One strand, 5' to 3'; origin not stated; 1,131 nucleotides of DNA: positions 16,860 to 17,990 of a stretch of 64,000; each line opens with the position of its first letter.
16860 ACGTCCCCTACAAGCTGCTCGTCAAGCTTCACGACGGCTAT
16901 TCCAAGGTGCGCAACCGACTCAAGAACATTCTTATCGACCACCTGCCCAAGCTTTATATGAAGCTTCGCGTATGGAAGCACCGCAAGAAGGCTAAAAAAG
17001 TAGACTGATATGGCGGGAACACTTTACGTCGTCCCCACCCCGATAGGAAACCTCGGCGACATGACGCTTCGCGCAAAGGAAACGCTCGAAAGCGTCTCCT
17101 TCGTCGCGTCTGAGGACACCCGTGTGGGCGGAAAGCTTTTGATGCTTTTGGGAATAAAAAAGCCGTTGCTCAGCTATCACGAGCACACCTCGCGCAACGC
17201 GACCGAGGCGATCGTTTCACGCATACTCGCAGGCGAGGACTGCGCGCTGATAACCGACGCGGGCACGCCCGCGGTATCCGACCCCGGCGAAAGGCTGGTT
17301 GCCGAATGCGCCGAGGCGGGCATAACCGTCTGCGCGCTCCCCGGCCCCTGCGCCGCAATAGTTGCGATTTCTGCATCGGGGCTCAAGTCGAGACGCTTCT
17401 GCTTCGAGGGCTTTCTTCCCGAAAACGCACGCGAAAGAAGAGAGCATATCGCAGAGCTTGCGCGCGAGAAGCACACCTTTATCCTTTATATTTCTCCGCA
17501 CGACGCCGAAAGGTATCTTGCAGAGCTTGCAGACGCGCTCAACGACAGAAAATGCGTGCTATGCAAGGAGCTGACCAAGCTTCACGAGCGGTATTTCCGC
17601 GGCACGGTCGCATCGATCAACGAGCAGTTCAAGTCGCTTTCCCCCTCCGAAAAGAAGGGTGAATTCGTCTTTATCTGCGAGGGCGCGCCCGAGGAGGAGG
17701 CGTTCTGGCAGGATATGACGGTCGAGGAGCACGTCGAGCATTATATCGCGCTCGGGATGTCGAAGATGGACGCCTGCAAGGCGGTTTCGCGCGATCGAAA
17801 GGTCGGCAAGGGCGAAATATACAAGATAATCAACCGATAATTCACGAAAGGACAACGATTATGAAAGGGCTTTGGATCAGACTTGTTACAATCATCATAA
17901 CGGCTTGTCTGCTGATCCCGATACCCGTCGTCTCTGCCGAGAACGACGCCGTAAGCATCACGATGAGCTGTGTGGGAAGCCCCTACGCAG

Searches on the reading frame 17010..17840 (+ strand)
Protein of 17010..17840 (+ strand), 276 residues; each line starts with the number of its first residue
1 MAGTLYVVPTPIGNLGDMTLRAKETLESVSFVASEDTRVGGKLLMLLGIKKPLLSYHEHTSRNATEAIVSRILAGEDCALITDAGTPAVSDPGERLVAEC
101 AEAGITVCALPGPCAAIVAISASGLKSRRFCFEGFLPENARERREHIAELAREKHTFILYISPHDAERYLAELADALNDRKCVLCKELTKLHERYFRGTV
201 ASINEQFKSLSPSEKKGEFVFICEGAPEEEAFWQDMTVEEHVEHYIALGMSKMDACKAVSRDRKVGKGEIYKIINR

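Call 68: find_encoding_contigs(protein=window:17010-17840:+, flank=10000, max_places=1)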
Protein window:17010-17840:+ (276 aa): 8 contigs read that carry it; 1 place shown.
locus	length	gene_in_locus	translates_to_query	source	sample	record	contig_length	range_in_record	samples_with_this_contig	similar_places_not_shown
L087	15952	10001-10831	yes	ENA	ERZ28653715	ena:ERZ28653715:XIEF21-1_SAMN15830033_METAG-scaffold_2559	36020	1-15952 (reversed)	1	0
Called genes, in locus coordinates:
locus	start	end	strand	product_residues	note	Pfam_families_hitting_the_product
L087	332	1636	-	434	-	PF00999:Na_H_Exchanger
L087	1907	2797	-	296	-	PF00198:2-oxoacid_dh (faint)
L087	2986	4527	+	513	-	-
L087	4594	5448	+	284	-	PF00294:PfkB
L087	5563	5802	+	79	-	-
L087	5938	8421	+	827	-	PF02739:5_3_exonuc_N, PF01367:5_3_exonuc, PF00476:DNA_pol_A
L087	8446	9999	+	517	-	PF02310:B12-binding, PF04055:Radical_SAM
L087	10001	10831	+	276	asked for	PF00590:TP_methylase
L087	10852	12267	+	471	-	PF00963:Cohesin (weak)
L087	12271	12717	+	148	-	-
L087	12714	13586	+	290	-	PF02588:YitT_membrane, PF10035:DUF2179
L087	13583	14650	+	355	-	PF05050:Methyltransf_21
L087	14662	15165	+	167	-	PF01613:Flavin_Reduct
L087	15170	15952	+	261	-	?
